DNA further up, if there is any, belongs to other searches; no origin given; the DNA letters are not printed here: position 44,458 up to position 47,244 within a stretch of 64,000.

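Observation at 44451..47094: Cargo of element A: unannotated 55-aa acidic ORF coupled to an 828-aa Rad50/RloC-like ABC ATPase with a CxxC hook and an unknown C-terminal domain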

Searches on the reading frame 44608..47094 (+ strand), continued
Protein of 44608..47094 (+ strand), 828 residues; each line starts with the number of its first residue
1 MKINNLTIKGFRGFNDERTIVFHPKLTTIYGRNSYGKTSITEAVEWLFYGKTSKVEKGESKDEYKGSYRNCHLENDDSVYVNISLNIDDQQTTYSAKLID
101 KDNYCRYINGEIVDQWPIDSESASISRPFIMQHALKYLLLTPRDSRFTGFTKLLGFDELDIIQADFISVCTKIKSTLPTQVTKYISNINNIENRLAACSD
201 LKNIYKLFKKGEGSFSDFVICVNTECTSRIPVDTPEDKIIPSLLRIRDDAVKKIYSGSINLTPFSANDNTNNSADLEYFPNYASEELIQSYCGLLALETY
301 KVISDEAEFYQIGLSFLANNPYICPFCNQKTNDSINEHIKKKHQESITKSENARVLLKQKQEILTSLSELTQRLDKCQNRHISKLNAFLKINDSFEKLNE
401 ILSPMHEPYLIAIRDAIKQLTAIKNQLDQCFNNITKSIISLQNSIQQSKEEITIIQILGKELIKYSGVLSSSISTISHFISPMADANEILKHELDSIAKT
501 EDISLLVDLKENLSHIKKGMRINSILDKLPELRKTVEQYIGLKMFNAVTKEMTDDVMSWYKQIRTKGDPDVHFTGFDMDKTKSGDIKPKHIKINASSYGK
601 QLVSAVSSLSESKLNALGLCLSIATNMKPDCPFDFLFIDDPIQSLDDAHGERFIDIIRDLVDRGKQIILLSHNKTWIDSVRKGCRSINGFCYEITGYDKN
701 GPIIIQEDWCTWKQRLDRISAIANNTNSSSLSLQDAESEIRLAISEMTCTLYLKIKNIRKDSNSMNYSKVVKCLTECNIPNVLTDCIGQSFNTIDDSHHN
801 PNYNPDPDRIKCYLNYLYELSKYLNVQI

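Call 59: search_protein_families(library=padloc, proteins=[L046:4020-5405:+, L046:5369-6004:+, L046:6001-8151:+, L047:3825-5381:+, L047:5378-6004:+, L047:6001-8139:+], max_evalue=0.001)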
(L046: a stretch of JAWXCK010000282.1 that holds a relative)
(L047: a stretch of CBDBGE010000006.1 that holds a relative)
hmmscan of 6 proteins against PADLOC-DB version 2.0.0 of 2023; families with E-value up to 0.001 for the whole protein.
L046:4020-5405:+ (461 aa): 1 family
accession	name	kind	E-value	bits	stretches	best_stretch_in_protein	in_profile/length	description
PDLC02402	Aga_SIR2-PNTD1-PNTD2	-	0.00081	15.6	0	96-163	109-180/876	Class I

L046:5369-6004:+ (211 aa): 0 families

L046:6001-8151:+ (716 aa): 70 families (the best 25 are shown)
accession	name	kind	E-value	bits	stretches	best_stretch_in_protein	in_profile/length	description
PDLC03865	LmuB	-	6e-55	184.9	2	550-676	856-987/1007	-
PDLC03859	LmuB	-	1e-51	174.9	1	1-675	3-597/611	-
PDLC03861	LmuB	-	2.6e-24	83.3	2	2-92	209-303/1213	-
PDLC03868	LmuB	-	7.3e-22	75.5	2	3-55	6-59/1035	-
PDLC04135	mad3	-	7e-16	56.7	1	2-671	1-331/374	mads_3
PDLC00278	PtuA1|PtuA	-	7.9e-11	39.9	1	1-55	1-54/436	AAA ATPase domain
PDLC00271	PtuA1|PtuA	-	2e-10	38.8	1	1-89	1-85/421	AAA ATPase domain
PDLC02979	AriA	-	5.1e-10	37.7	1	1-77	1-86/373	-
PDLC00311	PtuA1|PtuA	-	6e-10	36.7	1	1-57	1-56/455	AAA ATPase domain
PDLC02722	PbeC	-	6e-10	36.4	1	1-100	1-107/643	PbeC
PDLC02913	ATPase_I-A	-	7.3e-10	36.6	1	2-44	53-94/508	-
PDLC00298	PtuA1|PtuA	-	3.7e-09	34.2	1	1-57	1-55/423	AAA ATPase domain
PDLC00310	PtuA1|PtuA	-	5.5e-09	33.6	1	1-55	1-54/443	AAA ATPase domain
PDLC00299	PtuA1|PtuA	-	5.5e-09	33.5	1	2-45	54-96/535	AAA ATPase domain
PDLC02739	PbeC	-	3.5e-08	30.6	1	1-52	1-56/644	PbeC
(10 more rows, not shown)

L047:3825-5381:+ (518 aa): 4 families
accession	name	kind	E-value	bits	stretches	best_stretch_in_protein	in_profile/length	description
PDLC02402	Aga_SIR2-PNTD1-PNTD2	-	1.6e-05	21.2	1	152-222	107-181/876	Class I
PDLC02419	Aga_SIR2-PNTD1-PNTD2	-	4e-05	20.5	1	119-208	72-159/558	Class I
PDLC02401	Aga_SIR2-PNTD1-PNTD2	-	6.7e-05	19.9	1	118-208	44-131/524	Class I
PDLC00407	ThsA1|ThsA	-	0.00076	16.2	0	107-289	42-222/478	STALD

L047:5378-6004:+ (208 aa): 0 families

L047:6001-8139:+ (712 aa): 56 families (the best 25 are shown)
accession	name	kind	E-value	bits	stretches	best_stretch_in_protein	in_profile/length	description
PDLC03865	LmuB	-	6.9e-53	178.1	2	494-673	806-987/1007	-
PDLC03859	LmuB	-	5.6e-46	155.9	1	1-665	3-590/611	-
PDLC03861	LmuB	-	9.9e-27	91.3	2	2-94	209-305/1213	-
PDLC03868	LmuB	-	1.4e-24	84.5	3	5-57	8-61/1035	-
PDLC04135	mad3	-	1.4e-18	65.6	1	2-664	1-327/374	mads_3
PDLC02747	PbeC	-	1.2e-09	35.6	1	4-56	4-58/632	PbeC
PDLC00278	PtuA1|PtuA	-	1.4e-09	35.7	1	1-57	1-56/436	AAA ATPase domain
PDLC02739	PbeC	-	1.7e-08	31.7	1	1-53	1-57/644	PbeC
PDLC00277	PtuA1|PtuA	-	3.3e-08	31.2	1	1-61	1-60/423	AAA ATPase domain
PDLC00271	PtuA1|PtuA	-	5.5e-08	30.8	1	1-60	1-59/421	AAA ATPase domain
PDLC00267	PtuA1|PtuA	-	8.5e-08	29.7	1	1-56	1-55/438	AAA ATPase domain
PDLC02979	AriA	-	1.5e-07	29.6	1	1-46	1-45/373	-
PDLC02730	PbeC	-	1.5e-07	28.6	0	1-51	1-55/651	PbeC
PDLC02756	PbeC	-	1.9e-07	28.4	1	1-50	1-57/643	PbeC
PDLC00311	PtuA1|PtuA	-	2e-07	28.4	1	1-53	1-52/455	AAA ATPase domain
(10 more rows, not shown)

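Call 70: search_solved_structures(query=A2, max_evalue=0.001)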
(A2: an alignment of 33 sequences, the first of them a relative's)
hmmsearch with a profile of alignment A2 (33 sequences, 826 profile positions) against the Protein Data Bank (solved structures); distinct sequences matched with E-value up to 0.001: 28.
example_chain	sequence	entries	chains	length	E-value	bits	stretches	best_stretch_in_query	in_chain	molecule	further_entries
1e69_A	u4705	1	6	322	1.9e-10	42.8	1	1-114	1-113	CHROMOSOME SEGREGATION SMC PROTEIN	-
5f3w_B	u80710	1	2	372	1.3e-09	40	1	3-218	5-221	DNA double-strand break repair Rad50 ATPase,DNA double-strand break repair Rad50 ATPase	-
4nci_A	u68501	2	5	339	1.5e-09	39.7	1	612-676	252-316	DNA double-strand break repair Rad50 ATPase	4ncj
3qkt_A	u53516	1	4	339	1.8e-09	39.5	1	612-676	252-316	DNA double-strand break repair rad50 ATPase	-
3aux_A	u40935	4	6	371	2.2e-09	39.2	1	3-218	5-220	DNA double-strand break repair rad50 ATPase | DNA double-strand break repair Rad50 ATPase,DNA double-strand break repair Rad50 ATPase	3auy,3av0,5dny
4nck_A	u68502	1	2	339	2.2e-09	39.2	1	615-676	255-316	DNA double-strand break repair Rad50 ATPase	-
3qku_A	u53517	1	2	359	2.3e-09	39.2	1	612-676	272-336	DNA double-strand break repair rad50 ATPase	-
3qf7_A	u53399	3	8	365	1.4e-08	36.6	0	2-51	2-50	Rad50 | Probable DNA double-strand break repair Rad50 ATPase,Probable DNA double-strand break repa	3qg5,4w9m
4nch_A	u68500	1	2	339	1.6e-08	36.4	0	613-676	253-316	DNA double-strand break repair Rad50 ATPase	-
5xg3_A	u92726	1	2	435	3.8e-07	31.8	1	3-49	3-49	Chromosome partition protein Smc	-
3zgx_A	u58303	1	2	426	5e-07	31.4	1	3-49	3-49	CHROMOSOME PARTITION PROTEIN SMC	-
5h68_A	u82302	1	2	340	1.4e-06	30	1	3-57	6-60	Chromosome partition protein Smc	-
5h66_A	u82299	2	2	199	2.2e-06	29.3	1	3-49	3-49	Chromosome partition protein Smc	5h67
3tho_A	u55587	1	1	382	2e-05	26.1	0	2-51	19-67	Probable DNA double-strand break repair Rad50 ATPase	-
3qkr_B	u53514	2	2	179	2.4e-05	25.9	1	612-676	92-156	DNA double-strand break repair rad50 ATPase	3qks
1l8d_A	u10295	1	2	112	0.00094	20.6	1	313-375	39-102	DNA double-strand break repair rad50 ATPase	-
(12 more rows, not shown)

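Call 77: list_cluster_members(proteins=[P0001, P0123, P0031])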
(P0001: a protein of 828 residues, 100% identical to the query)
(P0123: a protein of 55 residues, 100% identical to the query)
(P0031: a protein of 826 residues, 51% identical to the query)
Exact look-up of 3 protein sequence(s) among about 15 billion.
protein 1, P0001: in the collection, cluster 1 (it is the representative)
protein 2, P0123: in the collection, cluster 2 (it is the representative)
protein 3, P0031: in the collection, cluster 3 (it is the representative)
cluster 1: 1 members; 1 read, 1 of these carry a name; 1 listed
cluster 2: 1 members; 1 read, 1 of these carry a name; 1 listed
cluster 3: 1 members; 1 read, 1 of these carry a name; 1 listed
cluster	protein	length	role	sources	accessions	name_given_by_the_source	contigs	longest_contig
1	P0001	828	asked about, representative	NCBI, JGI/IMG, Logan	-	hypothetical protein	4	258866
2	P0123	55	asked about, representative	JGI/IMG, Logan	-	hypothetical protein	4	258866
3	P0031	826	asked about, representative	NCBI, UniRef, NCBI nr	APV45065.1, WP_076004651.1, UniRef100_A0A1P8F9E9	AAA domain-containing protein [Dehalogenimonas formicexedens] | Nuclease SbcCD subunit C n=1 Tax=Dehalogenimonas formicexedens TaxID=1839801 ... | AAA family ATPase [Dehalogenimonas formicexedens]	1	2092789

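Call 85: search_dna_similar(query=window:44608-47091:+, collection=plasmids, mode=protein, max_evalue=1e-10, max_rows=10)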
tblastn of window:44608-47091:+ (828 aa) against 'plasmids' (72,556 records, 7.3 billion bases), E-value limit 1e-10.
Records with a match: 2; places in all: 2; records where one place covers at least 80% of the query: 0.
Best place of each record, by identity: <60% 2.
By first word of the organism name: Nitrosospira 1; Bradyrhizobium 1.
By predicted mobility (MOB-suite, as given by PLSDB): non-mobilizable 1; conjugative 1.
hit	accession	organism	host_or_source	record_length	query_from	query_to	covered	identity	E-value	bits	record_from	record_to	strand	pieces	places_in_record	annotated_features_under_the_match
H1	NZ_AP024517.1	Nitrosospira sp. NRS527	Oryza sativa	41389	1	707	40%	32.2%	1e-15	168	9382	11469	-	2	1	AAA family ATPase | hypothetical protein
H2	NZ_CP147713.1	Bradyrhizobium septentrionale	Glycine max,cell culture,Root nodule ...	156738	1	707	39%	32.0%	2e-16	184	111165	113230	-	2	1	AAA family ATPase | hypothetical protein (x2)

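Call 86: search_dna_similar(query=window:44608-47091:+, collection=phages, mode=protein, max_evalue=1e-10, max_rows=10)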
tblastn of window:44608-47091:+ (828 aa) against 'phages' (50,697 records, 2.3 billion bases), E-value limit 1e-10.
No match.

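Call 87: get_annotated_region(hit=H1, flank=4000)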
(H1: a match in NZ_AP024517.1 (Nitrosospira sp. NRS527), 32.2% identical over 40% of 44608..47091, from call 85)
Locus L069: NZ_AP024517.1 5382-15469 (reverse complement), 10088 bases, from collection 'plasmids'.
description: Nitrosospira sp. NRS527 plasmid pNRS527-2, complete sequence
organism: Nitrosospira sp. NRS527 (NCBI taxid 155925)
taxonomy: Bacteria; Pseudomonadota; Betaproteobacteria; Nitrosomonadales; Nitrosomonadaceae; Nitrosospira; Nitrosospira sp. NRS527
host: -; source: Oryza sativa; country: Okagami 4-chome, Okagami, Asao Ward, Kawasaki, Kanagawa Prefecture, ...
typing (MOB-suite, as given by PLSDB): non-mobilizable
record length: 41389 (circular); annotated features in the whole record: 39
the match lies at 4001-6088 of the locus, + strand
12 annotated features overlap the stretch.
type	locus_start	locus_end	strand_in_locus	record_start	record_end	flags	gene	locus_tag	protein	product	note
CDS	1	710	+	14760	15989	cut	-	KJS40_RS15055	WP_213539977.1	relaxase/mobilization nuclease domain-containing protein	-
CDS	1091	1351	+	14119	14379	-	-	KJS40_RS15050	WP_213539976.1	DUF4160 domain-containing protein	-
CDS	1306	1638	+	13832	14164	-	-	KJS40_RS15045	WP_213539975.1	DUF2442 domain-containing protein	-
CDS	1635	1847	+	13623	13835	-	-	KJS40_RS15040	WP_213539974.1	hypothetical protein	-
CDS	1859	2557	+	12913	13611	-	-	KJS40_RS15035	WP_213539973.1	SOS response-associated peptidase family protein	GO:0006974 - DNA damage response [Evidence IEA]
CDS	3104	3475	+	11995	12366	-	-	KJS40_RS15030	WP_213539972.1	hypothetical protein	-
CDS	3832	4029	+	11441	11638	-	-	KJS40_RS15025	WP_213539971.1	hypothetical protein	-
CDS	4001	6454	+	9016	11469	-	-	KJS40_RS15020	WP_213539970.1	AAA family ATPase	GO:0006302 - double-strand break repair [Evidence IEA]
CDS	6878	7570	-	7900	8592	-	-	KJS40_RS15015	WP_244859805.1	cysteine hydrolase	-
CDS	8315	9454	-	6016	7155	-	-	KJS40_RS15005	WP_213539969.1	hypothetical protein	-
CDS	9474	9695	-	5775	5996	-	-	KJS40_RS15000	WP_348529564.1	isochorismatase family protein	-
CDS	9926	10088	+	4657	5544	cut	-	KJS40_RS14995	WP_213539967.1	LysR family transcriptional regulator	-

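Call 92: search_protein_families(library=pfam, proteins=[L069:4001-6451:+, L069:5951-6451:+, L069:3832-4026:+], max_evalue=1)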
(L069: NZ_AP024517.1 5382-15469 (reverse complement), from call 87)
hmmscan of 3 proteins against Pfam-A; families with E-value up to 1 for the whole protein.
L069:4001-6451:+ (817 aa): 10 families
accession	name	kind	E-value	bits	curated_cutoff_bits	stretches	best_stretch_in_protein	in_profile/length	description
PF13476.12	AAA_23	-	6.6e-12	46.9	27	1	6-85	2-80/201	AAA domain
PF13166.12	AAA_13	-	5.9e-11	42.2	36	2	314-673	240-581/713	AAA domain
PF02463.25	SMC_N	-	1.2e-08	35.1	40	1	5-669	4-205/220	RecF/RecN/SMC N terminal domain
PF13514.12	AAA_27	-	1e-05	25.7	22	1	1-67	1-68/206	AAA domain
PF13175.12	AAA_15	-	1.6e-05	25.1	32.1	1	1-50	1-48/374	AAA ATPase domain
PF13304.12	AAA_21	-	0.0023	18.5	27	1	29-48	3-22/304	AAA domain, putative AbiEii toxin, Type IV TA system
PF00004.35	AAA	-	0.014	16.3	21.2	1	28-45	1-18/131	ATPase family associated with various cellular activities (AAA)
PF13555.12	AAA_29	-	0.072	13.3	27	1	20-55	18-52/61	P-loop containing region of AAA domain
PF05496.18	RuvB_N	-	0.078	13.2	27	1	25-45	33-53/159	Holliday junction DNA helicase RuvB P-loop domain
PF11887.13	Mce4_CUP1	-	0.51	10.3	32.6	1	222-308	45-135/222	Cholesterol uptake porter CUP1 of Mce4, putative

L069:5951-6451:+ (167 aa): 1 family
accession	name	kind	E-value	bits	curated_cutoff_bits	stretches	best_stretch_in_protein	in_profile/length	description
PF20281.3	CTD5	-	0.2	11.6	25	0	54-88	167-201/207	C-terminal domain 5 of the ABC-three component (ABC-3C) systems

L069:3832-4026:+ (65 aa): 0 families

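Call 93: search_protein_families(library=padloc, proteins=[L069:4001-6451:+, L069:3832-4026:+], max_evalue=0.00001)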
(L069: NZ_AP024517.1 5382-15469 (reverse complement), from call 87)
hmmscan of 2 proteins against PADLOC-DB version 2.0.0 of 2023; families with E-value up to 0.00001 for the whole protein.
L069:4001-6451:+ (817 aa): 11 families
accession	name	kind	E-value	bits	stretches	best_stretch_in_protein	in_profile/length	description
PDLC03859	LmuB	-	8.5e-26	89.3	1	21-680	19-604/611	-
PDLC03865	LmuB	-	2.8e-20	70.2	2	570-665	875-977/1007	-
PDLC03861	LmuB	-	5.2e-11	39.2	1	3-109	210-312/1213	-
PDLC04135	mad3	-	5.4e-09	34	1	2-669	1-330/374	mads_3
PDLC02726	PbeC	-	8.8e-08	29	0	24-53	26-55/637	PbeC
PDLC00090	GajA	-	1.4e-07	28.7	1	1-66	1-67/659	AAA ATPase domain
PDLC02714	PbeC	-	3.7e-07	27.3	1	1-55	1-58/651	PbeC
PDLC03868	LmuB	-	2e-06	24.4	1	8-58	11-61/1035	-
PDLC02747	PbeC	-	2.8e-06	24.5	0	6-60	6-61/632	PbeC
PDLC02979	AriA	-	7.6e-06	23.9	0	1-50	1-48/373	-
PDLC00278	PtuA1|PtuA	-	8.2e-06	23.4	0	1-57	1-55/436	AAA ATPase domain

L069:3832-4026:+ (65 aa): 0 families

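Call 101: find_related_loci(query=A2, collection=viral_contigs, flank=6000)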
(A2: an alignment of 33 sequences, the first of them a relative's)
Query A2 (828 aa) in viral_contigs; peptide patterns used: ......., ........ (x = any residue, [..] = any of these).
70 stretches matched a pattern; 1 encode a relative of the query (tblastn E <= 1e-3); 1 distinct loci.
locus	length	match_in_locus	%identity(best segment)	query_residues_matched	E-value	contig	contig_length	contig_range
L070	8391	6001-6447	29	533-684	1e-8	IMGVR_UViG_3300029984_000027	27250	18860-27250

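Call 114: get_annotated_region(hit=H2, flank=4000)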
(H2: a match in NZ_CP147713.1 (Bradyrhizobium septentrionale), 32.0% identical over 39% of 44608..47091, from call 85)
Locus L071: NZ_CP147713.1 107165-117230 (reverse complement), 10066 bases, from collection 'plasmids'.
description: Bradyrhizobium septentrionale strain 5S5 plasmid pBs5S5a, complete sequence
organism: Bradyrhizobium septentrionale (NCBI taxid 1404411)
taxonomy: Bacteria; Pseudomonadota; Alphaproteobacteria; Hyphomicrobiales; Nitrobacteraceae; Bradyrhizobium; Bradyrhizobium septentrionale
host: -; source: Glycine max,cell culture,Root nodule from soybean plant inoculated with root zone soil from Apios americana; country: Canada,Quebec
typing (MOB-suite, as given by PLSDB): conjugative; replicon rep_cluster_506; relaxase MOBP; mating-pair formation MPF_T
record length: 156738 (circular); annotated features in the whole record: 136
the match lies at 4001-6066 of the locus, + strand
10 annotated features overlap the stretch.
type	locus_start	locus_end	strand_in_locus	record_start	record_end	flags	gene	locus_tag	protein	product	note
CDS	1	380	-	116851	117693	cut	istB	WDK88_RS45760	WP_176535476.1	IS21-like element helper ATPase IstB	-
CDS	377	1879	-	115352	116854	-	istA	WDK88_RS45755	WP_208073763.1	IS21 family transposase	-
CDS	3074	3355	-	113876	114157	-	-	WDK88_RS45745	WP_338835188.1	WGR domain-containing protein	-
CDS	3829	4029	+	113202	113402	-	-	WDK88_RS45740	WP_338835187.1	hypothetical protein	-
CDS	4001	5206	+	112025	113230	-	-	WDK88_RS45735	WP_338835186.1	AAA family ATPase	GO:0006302 - double-strand break repair [Evidence IEA]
CDS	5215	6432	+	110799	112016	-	-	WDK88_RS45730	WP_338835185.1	hypothetical protein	-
CDS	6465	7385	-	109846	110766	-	-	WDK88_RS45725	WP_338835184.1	nucleotidyl transferase AbiEii/AbiGii toxin family protein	-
CDS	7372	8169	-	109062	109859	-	-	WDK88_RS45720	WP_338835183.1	type IV toxin-antitoxin system AbiEi family antitoxin domain-containing protein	-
CDS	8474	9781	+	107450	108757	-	-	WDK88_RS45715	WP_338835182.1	DUF2130 domain-containing protein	-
CDS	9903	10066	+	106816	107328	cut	-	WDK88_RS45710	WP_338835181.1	recombinase family protein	GO:0006310 - DNA recombination [Evidence IEA]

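Call 115: search_dna_similar(query=L069:4001-6451:+, collection=plasmids, mode=protein, max_evalue=1e-20, max_rows=25)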
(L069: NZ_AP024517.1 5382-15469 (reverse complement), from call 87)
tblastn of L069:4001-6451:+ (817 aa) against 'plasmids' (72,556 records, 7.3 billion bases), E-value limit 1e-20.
Records with a match: 2; places in all: 2; records where one place covers at least 80% of the query: 2.
Best place of each record, by identity: >=99% 1; <60% 1.
By first word of the organism name: Nitrosospira 1; Bradyrhizobium 1.
By predicted mobility (MOB-suite, as given by PLSDB): non-mobilizable 1; conjugative 1.
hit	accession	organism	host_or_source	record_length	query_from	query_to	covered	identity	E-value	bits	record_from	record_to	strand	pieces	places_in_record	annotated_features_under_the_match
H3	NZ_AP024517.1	Nitrosospira sp. NRS527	Oryza sativa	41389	1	817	100%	99.9%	0e+0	1551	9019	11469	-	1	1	AAA family ATPase | hypothetical protein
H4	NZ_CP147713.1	Bradyrhizobium septentrionale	Glycine max,cell culture,Root nodule ...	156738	1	816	93%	48.0%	2e-116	680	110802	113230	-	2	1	hypothetical protein (x2) | AAA family ATPase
